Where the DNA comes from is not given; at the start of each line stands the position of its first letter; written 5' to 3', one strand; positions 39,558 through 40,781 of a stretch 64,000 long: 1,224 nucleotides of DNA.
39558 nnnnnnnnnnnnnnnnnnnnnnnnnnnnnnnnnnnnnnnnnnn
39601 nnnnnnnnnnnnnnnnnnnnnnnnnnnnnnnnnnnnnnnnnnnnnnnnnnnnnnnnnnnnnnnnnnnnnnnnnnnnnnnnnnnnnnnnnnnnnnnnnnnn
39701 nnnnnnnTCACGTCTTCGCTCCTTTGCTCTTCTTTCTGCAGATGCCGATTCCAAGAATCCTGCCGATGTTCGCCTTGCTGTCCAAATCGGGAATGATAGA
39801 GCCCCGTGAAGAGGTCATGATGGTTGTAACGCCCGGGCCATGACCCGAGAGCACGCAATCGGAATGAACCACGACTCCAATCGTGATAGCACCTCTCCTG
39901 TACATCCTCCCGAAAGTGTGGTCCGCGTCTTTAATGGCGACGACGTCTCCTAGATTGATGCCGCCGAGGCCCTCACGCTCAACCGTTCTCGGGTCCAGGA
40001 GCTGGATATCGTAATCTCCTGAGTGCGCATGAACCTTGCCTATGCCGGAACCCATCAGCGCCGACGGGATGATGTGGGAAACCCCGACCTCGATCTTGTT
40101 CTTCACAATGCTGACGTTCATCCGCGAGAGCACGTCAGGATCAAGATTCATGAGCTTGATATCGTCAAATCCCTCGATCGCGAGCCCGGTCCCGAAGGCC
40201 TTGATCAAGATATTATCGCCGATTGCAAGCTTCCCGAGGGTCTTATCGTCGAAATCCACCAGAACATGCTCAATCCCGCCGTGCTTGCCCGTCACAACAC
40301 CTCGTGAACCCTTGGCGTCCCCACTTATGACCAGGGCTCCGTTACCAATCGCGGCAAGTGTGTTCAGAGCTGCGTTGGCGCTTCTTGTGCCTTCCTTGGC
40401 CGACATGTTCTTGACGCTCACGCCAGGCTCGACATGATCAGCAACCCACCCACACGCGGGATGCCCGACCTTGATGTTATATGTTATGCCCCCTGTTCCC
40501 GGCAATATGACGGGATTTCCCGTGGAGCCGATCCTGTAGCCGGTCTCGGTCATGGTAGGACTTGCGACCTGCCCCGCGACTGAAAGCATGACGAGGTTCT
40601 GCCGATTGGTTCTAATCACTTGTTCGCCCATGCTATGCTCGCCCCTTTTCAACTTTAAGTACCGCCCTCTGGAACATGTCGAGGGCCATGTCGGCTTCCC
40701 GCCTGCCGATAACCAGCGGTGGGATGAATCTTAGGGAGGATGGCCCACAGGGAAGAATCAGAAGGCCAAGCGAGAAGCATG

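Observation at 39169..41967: Translationally coupled aminotransferase / glycine-rich DUF / HD hydrolase operon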

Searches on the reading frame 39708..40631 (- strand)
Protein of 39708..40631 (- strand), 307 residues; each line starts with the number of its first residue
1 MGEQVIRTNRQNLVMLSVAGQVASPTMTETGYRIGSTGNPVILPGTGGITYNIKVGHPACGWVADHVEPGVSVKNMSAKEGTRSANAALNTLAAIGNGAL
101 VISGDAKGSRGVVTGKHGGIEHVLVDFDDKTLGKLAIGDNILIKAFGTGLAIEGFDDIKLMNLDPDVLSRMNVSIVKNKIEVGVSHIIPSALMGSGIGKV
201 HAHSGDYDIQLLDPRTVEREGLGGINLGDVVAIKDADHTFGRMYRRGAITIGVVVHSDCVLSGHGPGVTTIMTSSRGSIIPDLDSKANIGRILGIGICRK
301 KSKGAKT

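Call 4: search_protein_families(library=pfam, proteins=[window:39708-40631:-], max_evalue=0.01)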
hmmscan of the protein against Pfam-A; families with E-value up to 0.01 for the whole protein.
window:39708-40631:- (307 aa): 2 families
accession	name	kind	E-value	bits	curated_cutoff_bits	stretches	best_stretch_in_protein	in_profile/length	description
PF14505.12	DUF4438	-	5.9e-54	181.9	24.9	1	32-168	1-134/135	Domain of unknown function (DUF4438), N-terminal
PF20999.2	DUF4438_C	-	1e-44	151.8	27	1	171-293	2-124/124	Domain of unknown function (DUF4438), C-terminal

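Call 5: search_solved_structures(query=window:39708-40631:-, max_evalue=0.01, show_alignments=1)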
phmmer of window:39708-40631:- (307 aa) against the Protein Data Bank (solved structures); distinct sequences matched with E-value up to 0.01: 2.
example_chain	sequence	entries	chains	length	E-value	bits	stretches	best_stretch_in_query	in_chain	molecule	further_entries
3n99_A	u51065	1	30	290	1.9e-79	270.4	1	6-291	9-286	uncharacterized protein TM1086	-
3dcl_A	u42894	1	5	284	2e-79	270.4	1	6-291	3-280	TM1086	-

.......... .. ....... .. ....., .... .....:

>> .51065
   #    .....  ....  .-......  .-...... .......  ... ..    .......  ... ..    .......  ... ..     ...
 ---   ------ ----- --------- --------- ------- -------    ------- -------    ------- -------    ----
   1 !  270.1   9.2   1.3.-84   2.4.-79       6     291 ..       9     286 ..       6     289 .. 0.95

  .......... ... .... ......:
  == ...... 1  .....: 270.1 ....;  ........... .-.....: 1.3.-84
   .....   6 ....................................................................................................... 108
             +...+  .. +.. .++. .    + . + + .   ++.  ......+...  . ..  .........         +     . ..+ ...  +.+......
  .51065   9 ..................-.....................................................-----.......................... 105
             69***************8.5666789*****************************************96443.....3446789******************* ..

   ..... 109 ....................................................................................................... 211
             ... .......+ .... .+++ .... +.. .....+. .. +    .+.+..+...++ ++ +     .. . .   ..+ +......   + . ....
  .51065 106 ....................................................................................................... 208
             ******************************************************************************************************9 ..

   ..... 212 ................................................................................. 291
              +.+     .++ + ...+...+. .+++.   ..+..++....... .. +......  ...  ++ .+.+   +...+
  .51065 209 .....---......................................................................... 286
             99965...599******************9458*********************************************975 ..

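Call 7: search_protein_families(library=ncbifam, proteins=[window:39708-40631:-], max_evalue=0.001)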
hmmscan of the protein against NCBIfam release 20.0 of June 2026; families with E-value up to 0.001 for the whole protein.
window:39708-40631:- (307 aa): 0 families

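Call 9: find_homologous_proteins(query=window:39708-40631:-, max_evalue=0.00001)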
Query window:39708-40631:- (307 aa): 6230 proteins with E <= 0.00001 among 8000 candidates; the best 120 are listed.
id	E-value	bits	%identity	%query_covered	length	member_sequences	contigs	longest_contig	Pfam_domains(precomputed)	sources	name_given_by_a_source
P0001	5.5e-195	665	100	100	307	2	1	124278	PF20999.3,PF14505.13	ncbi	-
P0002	1.0e-167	575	85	98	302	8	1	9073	PF20999.3,PF14505.13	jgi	jgi:hypothetical protein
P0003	2.3e-166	571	83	98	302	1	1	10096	PF20999.3,PF14505.13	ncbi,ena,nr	ncbi:MAG TPA: DUF4438 domain-containing protein [bacterium]|nr:DUF4438 domain-containing protein [ba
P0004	1.8e-165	568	84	98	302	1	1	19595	PF20999.3,PF14505.13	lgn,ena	-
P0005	4.2e-165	566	84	98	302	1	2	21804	PF20999.3,PF14505.13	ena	-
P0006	4.5e-165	566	84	98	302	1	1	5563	PF20999.3,PF14505.13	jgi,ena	-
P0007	3.0e-164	564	84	98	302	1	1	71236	PF20999.3,PF14505.13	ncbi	ncbi:MAG: DUF4438 domain-containing protein [Candidatus Eisenbacteria bacterium]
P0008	7.0e-164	562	82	98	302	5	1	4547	PF20999.3,PF14505.13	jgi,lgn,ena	-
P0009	3.9e-163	560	83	98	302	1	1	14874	PF20999.3,PF14505.13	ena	-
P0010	5.1e-162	556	81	98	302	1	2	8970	PF20999.3,PF14505.13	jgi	jgi:hypothetical protein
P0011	1.1e-160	552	80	98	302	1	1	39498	PF20999.3,PF14505.13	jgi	jgi:hypothetical protein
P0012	6.1e-160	550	82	98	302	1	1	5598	PF20999.3,PF14505.13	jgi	jgi:hypothetical protein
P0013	1.8e-159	548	81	98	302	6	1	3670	PF20999.3,PF14505.13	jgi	jgi:hypothetical protein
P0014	2.0e-159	548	81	98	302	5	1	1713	PF20999.3,PF14505.13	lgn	-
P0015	1.2e-157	542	81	98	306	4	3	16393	PF20999.3,PF14505.13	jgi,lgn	jgi:hypothetical protein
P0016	2.1e-157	541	80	98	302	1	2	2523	PF20999.3,PF14505.13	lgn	-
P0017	7.0e-155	533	79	98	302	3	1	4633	PF20999.3,PF14505.13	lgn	-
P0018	1.7e-151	522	78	98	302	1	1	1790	PF20999.3,PF14505.13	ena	-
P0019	6.1e-150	517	77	98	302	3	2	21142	PF20999.3,PF14505.13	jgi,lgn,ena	-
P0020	6.5e-150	517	76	98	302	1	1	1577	PF20999.3,PF14505.13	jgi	-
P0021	4.5e-149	514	75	99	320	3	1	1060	PF20999.3,PF14505.13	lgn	-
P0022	1.4e-148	512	76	98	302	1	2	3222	PF20999.3,PF14505.13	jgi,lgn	jgi:hypothetical protein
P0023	1.8e-148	512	76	98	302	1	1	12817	PF20999.3,PF14505.13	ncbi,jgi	jgi:hypothetical protein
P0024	1.5e-146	506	76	97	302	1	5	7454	PF20999.3,PF14505.13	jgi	jgi:hypothetical protein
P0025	4.5e-146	504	75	98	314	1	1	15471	PF20999.3,PF14505.13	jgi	jgi:hypothetical protein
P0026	7.0e-146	503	74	100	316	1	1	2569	PF20999.3,PF14505.13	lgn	-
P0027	9.7e-146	503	75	98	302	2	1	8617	PF20999.3,PF14505.13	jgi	jgi:hypothetical protein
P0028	1.0e-145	503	75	98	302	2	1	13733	PF20999.3,PF14505.13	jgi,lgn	jgi:hypothetical protein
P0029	1.2e-145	503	76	97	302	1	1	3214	PF20999.3,PF14505.13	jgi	jgi:hypothetical protein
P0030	1.2e-145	503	74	98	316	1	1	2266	PF20999.3,PF14505.13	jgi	jgi:hypothetical protein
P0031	5.2e-145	501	74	97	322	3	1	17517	PF20999.3,PF14505.13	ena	-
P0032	8.3e-145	500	73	98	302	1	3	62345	PF20999.3,PF14505.13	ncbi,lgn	-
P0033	8.9e-145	500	73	98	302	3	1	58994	PF20999.3,PF14505.13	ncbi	ncbi:MAG: DUF4438 domain-containing protein [Candidatus Eisenbacteria bacterium]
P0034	6.5e-144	497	74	98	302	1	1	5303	PF20999.3,PF14505.13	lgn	-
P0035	8.9e-144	496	74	98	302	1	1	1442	PF20999.3,PF14505.13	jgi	jgi:hypothetical protein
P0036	1.9e-143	495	73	98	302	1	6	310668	PF20999.3,PF14505.13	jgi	jgi:hypothetical protein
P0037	5.5e-143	494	72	98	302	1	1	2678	PF20999.3,PF14505.13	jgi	jgi:hypothetical protein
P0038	5.8e-143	494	76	97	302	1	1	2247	PF20999.3,PF14505.13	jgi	jgi:hypothetical protein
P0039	1.5e-142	492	73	98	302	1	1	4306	PF20999.3,PF14505.13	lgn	-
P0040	2.8e-142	492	72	98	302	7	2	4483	PF20999.3,PF14505.13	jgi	jgi:hypothetical protein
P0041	1.1e-141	490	72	98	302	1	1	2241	PF20999.3,PF14505.13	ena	-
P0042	1.5e-141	489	73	98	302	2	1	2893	PF20999.3,PF14505.13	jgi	jgi:hypothetical protein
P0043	2.3e-141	489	72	98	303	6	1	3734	PF20999.3,PF14505.13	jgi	-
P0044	2.3e-141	489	74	98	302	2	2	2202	PF20999.3,PF14505.13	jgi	jgi:hypothetical protein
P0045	1.1e-140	486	71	97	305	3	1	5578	PF20999.3,PF14505.13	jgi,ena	-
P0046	1.7e-140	486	72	98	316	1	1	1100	PF20999.3,PF14505.13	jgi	jgi:hypothetical protein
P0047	8.9e-140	483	71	98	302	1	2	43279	PF20999.3,PF14505.13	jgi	jgi:hypothetical protein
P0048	1.4e-139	483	69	98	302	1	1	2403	PF20999.3,PF14505.13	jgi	jgi:hypothetical protein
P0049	2.8e-139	482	71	98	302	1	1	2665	PF20999.3,PF14505.13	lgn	-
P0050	3.5e-139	481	71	98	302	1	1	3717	PF20999.3,PF14505.13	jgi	jgi:hypothetical protein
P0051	6.9e-139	480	73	95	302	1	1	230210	PF20999.3,PF14505.13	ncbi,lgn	-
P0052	2.3e-138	479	74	95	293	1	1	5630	PF20999.3,PF14505.13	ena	-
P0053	4.4e-138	478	70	98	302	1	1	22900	PF20999.3,PF14505.13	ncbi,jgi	-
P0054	4.5e-138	478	70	98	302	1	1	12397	PF20999.3,PF14505.13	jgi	jgi:hypothetical protein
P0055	6.3e-138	477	73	97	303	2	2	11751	PF20999.3,PF14505.13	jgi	jgi:hypothetical protein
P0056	9.0e-138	477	70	98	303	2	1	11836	PF20999.3,PF14505.13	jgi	jgi:hypothetical protein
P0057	3.0e-137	475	72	98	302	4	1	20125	PF20999.3,PF14505.13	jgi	jgi:hypothetical protein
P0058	3.9e-137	475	69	98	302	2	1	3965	PF20999.3,PF14505.13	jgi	jgi:hypothetical protein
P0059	4.6e-136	471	71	98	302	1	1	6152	PF20999.3,PF14505.13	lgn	-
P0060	6.0e-136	471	70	98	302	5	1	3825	PF20999.3,PF14505.13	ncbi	-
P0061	2.2e-135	469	68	98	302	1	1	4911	PF20999.3,PF14505.13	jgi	jgi:hypothetical protein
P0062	1.7e-134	466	71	98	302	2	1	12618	PF20999.3,PF14505.13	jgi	-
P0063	2.1e-134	466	71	98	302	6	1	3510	PF20999.3,PF14505.13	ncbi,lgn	ncbi:MAG: DUF4438 domain-containing protein [bacterium]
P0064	4.8e-134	465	70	98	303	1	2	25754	PF20999.3,PF14505.13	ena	-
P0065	8.9e-134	464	72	98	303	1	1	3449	PF20999.3,PF14505.13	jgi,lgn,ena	-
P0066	9.8e-134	464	70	97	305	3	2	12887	PF20999.3,PF14505.13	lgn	-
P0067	1.2e-133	463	70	96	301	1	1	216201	PF20999.3,PF14505.13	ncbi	-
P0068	1.5e-133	463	70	96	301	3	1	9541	PF20999.3,PF14505.13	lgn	-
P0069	3.5e-133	462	71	98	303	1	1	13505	PF20999.3,PF14505.13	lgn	-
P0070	4.1e-133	461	72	98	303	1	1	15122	PF20999.3,PF14505.13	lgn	-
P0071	5.3e-133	461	71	98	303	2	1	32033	PF20999.3,PF14505.13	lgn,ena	-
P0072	5.8e-133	461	70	98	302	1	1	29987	PF20999.3,PF14505.13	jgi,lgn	-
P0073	8.8e-133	460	71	98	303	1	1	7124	PF20999.3,PF14505.13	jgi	jgi:hypothetical protein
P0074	8.7e-132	457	70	98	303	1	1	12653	PF20999.3,PF14505.13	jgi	jgi:hypothetical protein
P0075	1.0e-131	457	71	97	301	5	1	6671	PF20999.3,PF14505.13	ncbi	-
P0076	1.4e-131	456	71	98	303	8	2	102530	PF20999.3,PF14505.13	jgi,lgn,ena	-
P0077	1.6e-131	456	71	91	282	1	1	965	PF20999.3,PF14505.13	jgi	jgi:hypothetical protein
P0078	1.9e-131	456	72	98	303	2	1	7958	PF20999.3,PF14505.13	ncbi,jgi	jgi:hypothetical protein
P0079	3.7e-131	455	68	96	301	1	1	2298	PF20999.3,PF14505.13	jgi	-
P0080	4.4e-131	455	71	98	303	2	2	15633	PF20999.3,PF14505.13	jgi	jgi:hypothetical protein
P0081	1.3e-130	453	70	98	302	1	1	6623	PF20999.3,PF14505.13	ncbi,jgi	-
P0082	5.4e-129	448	69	98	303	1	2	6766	PF20999.3,PF14505.13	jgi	jgi:hypothetical protein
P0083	1.2e-127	443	71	91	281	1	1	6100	PF20999.3,PF14505.13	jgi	jgi:hypothetical protein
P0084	1.3e-117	411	71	87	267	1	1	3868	PF20999.3,PF14505.13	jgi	jgi:hypothetical protein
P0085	1.4e-111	391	62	98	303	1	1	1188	PF20999.3,PF14505.13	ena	-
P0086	2.5e-111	390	59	95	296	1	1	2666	PF20999.3,PF14505.13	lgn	-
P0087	3.8e-111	389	59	94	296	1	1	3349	PF20999.3,PF14505.13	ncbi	ncbi:MAG: DUF4438 domain-containing protein [Candidatus Bathyarchaeia archaeon]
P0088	1.3e-110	388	60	95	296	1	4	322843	PF20999.3,PF14505.13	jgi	-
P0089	3.2e-110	386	58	95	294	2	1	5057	PF20999.3,PF14505.13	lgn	-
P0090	3.7e-110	386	60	93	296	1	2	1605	PF20999.3,PF14505.13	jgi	-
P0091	4.4e-110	386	60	95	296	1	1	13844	PF20999.3,PF14505.13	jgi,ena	-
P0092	4.8e-110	386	60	95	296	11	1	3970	PF20999.3,PF14505.13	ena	-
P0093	5.5e-110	386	58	95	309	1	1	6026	PF20999.3,PF14505.13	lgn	-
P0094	6.0e-110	385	58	95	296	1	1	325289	PF20999.3,PF14505.13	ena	-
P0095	1.1e-109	385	58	95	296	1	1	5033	PF20999.3,PF14505.13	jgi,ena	-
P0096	1.1e-109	385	59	94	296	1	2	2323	PF20999.3,PF14505.13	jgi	jgi:hypothetical protein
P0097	1.4e-109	384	60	95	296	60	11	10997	PF20999.3,PF14505.13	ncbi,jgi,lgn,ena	-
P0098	1.5e-109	384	59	95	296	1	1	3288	PF20999.3,PF14505.13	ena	-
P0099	1.8e-109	384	59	95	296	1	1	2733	PF20999.3,PF14505.13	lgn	-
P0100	2.0e-109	384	59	95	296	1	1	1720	PF20999.3,PF14505.13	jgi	jgi:hypothetical protein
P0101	2.2e-109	384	58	94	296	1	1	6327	PF20999.3,PF14505.13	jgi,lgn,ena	-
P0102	2.2e-109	384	59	94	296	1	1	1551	PF20999.3,PF14505.13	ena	-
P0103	3.1e-109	383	59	94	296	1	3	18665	PF20999.3,PF14505.13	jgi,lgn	jgi:hypothetical protein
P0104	3.2e-109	383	60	93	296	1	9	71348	PF20999.3,PF14505.13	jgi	jgi:hypothetical protein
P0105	3.2e-109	383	58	94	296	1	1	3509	PF20999.3,PF14505.13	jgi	jgi:hypothetical protein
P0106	3.3e-109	383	59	94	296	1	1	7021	PF20999.3,PF14505.13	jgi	jgi:hypothetical protein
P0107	3.5e-109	383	60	95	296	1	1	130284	PF20999.3,PF14505.13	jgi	-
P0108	3.6e-109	383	58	94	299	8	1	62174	PF20999.3,PF14505.13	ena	-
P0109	3.7e-109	383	59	94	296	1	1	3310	PF20999.3,PF14505.13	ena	-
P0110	4.1e-109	383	59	95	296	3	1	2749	PF20999.3,PF14505.13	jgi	-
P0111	4.2e-109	383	60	95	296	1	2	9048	PF20999.3,PF14505.13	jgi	-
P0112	4.9e-109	382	57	94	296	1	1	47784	PF20999.3,PF14505.13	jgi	-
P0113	6.3e-109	382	57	94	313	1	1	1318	PF20999.3,PF14505.13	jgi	-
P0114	8.9e-109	382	58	94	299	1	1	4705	PF20999.3,PF14505.13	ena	-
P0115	9.0e-109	382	58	95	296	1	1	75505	PF20999.3,PF14505.13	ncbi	ncbi:MAG: DUF4438 domain-containing protein [Candidatus Bathyarchaeia archaeon]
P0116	1.1e-108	381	58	94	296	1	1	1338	PF20999.3,PF14505.13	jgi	jgi:hypothetical protein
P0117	1.4e-108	381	59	94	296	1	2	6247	PF20999.3,PF14505.13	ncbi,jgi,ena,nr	ncbi:MAG TPA: DUF4438 domain-containing protein [Acidobacteriota bacterium]|nr:DUF4438 domain-contai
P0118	1.5e-108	381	59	95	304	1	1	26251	PF20999.3,PF14505.13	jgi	-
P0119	1.6e-108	381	75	76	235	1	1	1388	PF20999.3,PF14505.13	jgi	jgi:hypothetical protein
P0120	1.7e-108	381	60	95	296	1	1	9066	PF20999.3,PF14505.13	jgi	-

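Call 11: find_related_loci(query=A1, collection=genome_contigs, flank=8000)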
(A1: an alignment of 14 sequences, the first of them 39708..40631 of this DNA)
Query A1 (307 aa) in genome_contigs; peptide patterns used: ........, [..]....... (x = any residue, [..] = any of these).
600 stretches matched a pattern (row limit reached: there are more); 398 encode a relative of the query (tblastn E <= 1e-3); the best 80 are kept; 80 distinct loci.
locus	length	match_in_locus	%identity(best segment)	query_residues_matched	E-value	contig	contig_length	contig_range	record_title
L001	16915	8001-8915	74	2-306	3e-149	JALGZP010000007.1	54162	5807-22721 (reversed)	MAG: bacterium isolate M3-30_Bin_374 M3-30_Bin_374_scaffold_665, whole genome shotgun sequence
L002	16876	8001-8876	73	6-297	3e-143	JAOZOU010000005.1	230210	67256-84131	MAG: bacterium isolate GMC4.maxbin2.282 GMC4_7_length_230210_cov_26.029658, whole genome shotgun sequence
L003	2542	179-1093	70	2-306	1e-150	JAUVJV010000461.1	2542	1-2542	MAG: Candidatus Eisenbacteria bacterium isolate CSMAG_463 CSMAG_463_k127_1539050_length_2542_cov_13.0000, whole genome s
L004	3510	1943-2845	71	6-306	3e-145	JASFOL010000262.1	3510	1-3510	MAG: bacterium isolate D0819M02metaG_Bin_8_2 D0819M02metaG_FD_scaffold_18291_c1, whole genome shotgun sequence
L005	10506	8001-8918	70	2-306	1e-138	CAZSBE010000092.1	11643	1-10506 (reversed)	MAG TPA_asm: uncultured bacterium isolate binchicken_co129_897 genome assembly, contig: NODE_17376_length_11643_cov_6.28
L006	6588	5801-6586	72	3-264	2e-129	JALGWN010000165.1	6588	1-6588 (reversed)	MAG: bacterium isolate Meg22_46_Bin_89 Meg22_46_Bin_89_scaffold_50490, whole genome shotgun sequence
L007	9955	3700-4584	57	2-295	7e-115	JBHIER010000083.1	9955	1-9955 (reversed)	MAG: bacterium isolate b2.sp2_bin.59 NODE_2189_length_9955_cov_4.976970, whole genome shotgun sequence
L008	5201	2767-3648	60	3-295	9e-115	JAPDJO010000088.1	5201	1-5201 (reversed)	MAG: Thermoplasmatota archaeon isolate S4B1_HD70 c_000000003229, whole genome shotgun sequence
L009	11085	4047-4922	60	5-295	1e-113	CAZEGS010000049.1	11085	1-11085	MAG TPA_asm: uncultured Candidatus Bathyarchaeia archaeon isolate binchicken_co6_533 genome assembly, contig: NODE_7161_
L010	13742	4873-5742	58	5-293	2e-112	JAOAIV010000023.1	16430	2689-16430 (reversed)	MAG: Candidatus Bathyarchaeota archaeon isolate SKW11 NODE_23_length_16430_cov_3.572066, whole genome shotgun sequence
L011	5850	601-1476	58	3-293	5e-112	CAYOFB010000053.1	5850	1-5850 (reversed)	MAG TPA_asm: uncultured Candidatus Bathyarchaeia archaeon isolate binchicken_co123_18 genome assembly, contig: NODE_1225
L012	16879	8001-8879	57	4-295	5e-112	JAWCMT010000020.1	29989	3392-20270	MAG: Candidatus Bathyarchaeia archaeon isolate JZ-2_201705_bins_71 JZ-2_201705_bins_71_scaffold_20, whole genome shotgun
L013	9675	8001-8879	58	4-295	1e-111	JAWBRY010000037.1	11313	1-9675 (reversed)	MAG: Candidatus Bathyarchaeia archaeon isolate JZ-1_201705_bins_87 JZ-1_201705_bins_87_scaffold_37, whole genome shotgun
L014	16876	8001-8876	57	5-295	1e-111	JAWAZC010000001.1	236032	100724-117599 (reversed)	MAG: Candidatus Bathyarchaeia archaeon isolate ZZQ_201803_bins_67 ZZQ_201803_bins_67_scaffold_1, whole genome shotgun se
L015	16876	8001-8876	58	5-295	3e-111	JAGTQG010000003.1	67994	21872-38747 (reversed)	MAG: Candidatus Bathyarchaeota archaeon isolate JZ_bin_7 JZ_bin_7_NODE_3, whole genome shotgun sequence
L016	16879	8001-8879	58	6-295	1e-110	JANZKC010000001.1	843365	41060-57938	MAG: Candidatus Culexmicrobium cathedralense isolate GB-1867-005 Ga0190363_1000001, whole genome shotgun sequence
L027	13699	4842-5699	58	4-293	1e-109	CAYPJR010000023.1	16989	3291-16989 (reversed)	MAG TPA_asm: uncultured Candidatus Bathyarchaeia archaeon isolate SRP104967_co1_31 genome assembly, contig: NODE_1124_le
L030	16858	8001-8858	57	3-293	3e-109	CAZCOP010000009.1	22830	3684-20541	MAG TPA_asm: uncultured Candidatus Bathyarchaeia archaeon isolate binchicken_co80_110 genome assembly, contig: NODE_477_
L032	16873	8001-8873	55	4-293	2e-109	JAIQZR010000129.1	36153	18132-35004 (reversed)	MAG: Candidatus Scalindua sp. isolate OFTM180 OFTM180_128, whole genome shotgun sequence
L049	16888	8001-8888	56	2-295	2e-108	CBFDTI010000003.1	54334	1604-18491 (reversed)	MAG TPA_asm: uncultured bacterium isolate SRR6823440_binner123_Refined_58 genome assembly, contig: ERZ650341.159, whole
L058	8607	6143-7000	56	3-293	4e-108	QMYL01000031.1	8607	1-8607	MAG: Candidatus Bathyarchaeota archaeon isolate B17_G17 B17_Guay17_scaffold_02679, whole genome shotgun sequence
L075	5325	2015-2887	55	5-295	3e-107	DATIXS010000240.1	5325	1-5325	MAG TPA_asm: Candidatus Acidoferrum sp. isolate SMAG_U15255 k141_622139, whole genome shotgun sequence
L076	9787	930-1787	58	5-295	2e-107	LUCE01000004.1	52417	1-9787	MAG: Candidatus Bathyarchaeota archaeon B26-2 scaffold156, whole genome shotgun sequence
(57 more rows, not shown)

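Call 18: find_encoding_contigs(protein=P0001, flank=10000, max_places=3)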
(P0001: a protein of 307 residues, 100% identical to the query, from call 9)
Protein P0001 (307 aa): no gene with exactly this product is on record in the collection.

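Call 35: search_protein_families(library=pfam, proteins=[L007:1454-2893:+, L007:4746-5699:-, L049:8837-11713:+, L049:5807-7909:-, L032:6906-7724:-, L032:9024-9674:-, L075:1288-1887:-, L075:3243-3896:-, L008:3745-5079:+, L008:2086-2826:-], max_evalue=0.0001)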
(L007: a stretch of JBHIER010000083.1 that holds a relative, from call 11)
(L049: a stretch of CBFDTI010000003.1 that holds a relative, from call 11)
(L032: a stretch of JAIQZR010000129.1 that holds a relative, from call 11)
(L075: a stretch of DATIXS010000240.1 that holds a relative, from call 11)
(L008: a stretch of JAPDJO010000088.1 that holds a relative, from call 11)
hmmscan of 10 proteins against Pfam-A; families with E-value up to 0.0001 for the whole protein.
L007:1454-2893:+ (480 aa): 1 family
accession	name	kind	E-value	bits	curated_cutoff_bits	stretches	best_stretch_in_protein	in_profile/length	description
PF00202.27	Aminotran_3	-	1.3e-85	288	30.5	1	50-462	8-401/403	Aminotransferase class-III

L007:4746-5699:- (318 aa): 0 families

L049:8837-11713:+ (959 aa): 3 families
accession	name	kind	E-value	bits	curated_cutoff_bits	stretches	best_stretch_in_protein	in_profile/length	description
PF13860.13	FlgD_ig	-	1.6e-11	44.4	27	1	895-947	24-76/79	FlgD Ig-like domain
PF18962.6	Por_Secre_tail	-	9.5e-08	32.7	27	1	876-957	3-75/75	Secretion system C-terminal sorting domain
PF17957.7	Big_7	-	1.5e-06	29.2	24.1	0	311-381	1-65/70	Bacterial Ig domain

L049:5807-7909:- (701 aa): 2 families
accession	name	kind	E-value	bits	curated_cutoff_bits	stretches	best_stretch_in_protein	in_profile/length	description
PF19313.5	DUF5916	-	1.6e-17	63.9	22.6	1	231-322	13-99/572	Domain of unknown function (DUF5916)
PF06452.16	CBM9_1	-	1.8e-05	25.2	23.4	1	31-184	1-149/185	Carbohydrate family 9 binding domain-like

L032:6906-7724:- (273 aa): 1 family
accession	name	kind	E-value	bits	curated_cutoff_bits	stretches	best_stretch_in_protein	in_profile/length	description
PF04240.17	Caroten_synth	-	2.7e-25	90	25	1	33-244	6-198/209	Carotenoid biosynthesis protein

L032:9024-9674:- (217 aa): 1 family
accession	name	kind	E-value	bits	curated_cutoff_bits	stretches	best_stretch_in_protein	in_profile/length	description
PF11563.14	Protoglobin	-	2.1e-24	86.8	25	1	50-212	3-152/158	Protoglobin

L075:1288-1887:- (200 aa): 1 family
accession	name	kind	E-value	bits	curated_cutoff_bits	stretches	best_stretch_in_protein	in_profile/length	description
PF00571.33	CBS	-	1.3e-22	80.3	24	2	86-139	1-55/57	CBS domain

L075:3243-3896:- (218 aa): 1 family
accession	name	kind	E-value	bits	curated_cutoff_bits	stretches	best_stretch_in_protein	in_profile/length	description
PF01066.26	CDP-OH_P_transf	-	1.2e-14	55.5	22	1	34-194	3-147/152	CDP-alcohol phosphatidyltransferase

L008:3745-5079:+ (445 aa): 3 families
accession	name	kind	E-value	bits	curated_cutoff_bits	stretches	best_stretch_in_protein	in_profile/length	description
PF07690.21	MFS_1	-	4.6e-53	180.8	33.4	2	298-442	34-179/347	Major Facilitator Superfamily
PF00083.30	Sugar_tr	-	4.3e-08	32.9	22.3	0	292-426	42-183/452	Sugar (and other) transporter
PF05977.19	MFS_3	-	6e-07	28.7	27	0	62-225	42-209/524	Transmembrane secretion effector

L008:2086-2826:- (247 aa): 1 family
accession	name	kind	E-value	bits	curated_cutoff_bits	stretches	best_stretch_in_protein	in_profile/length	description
PF00294.29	PfkB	-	1.9e-12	47.6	25.8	1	66-195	32-169/302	pfkB family carbohydrate kinase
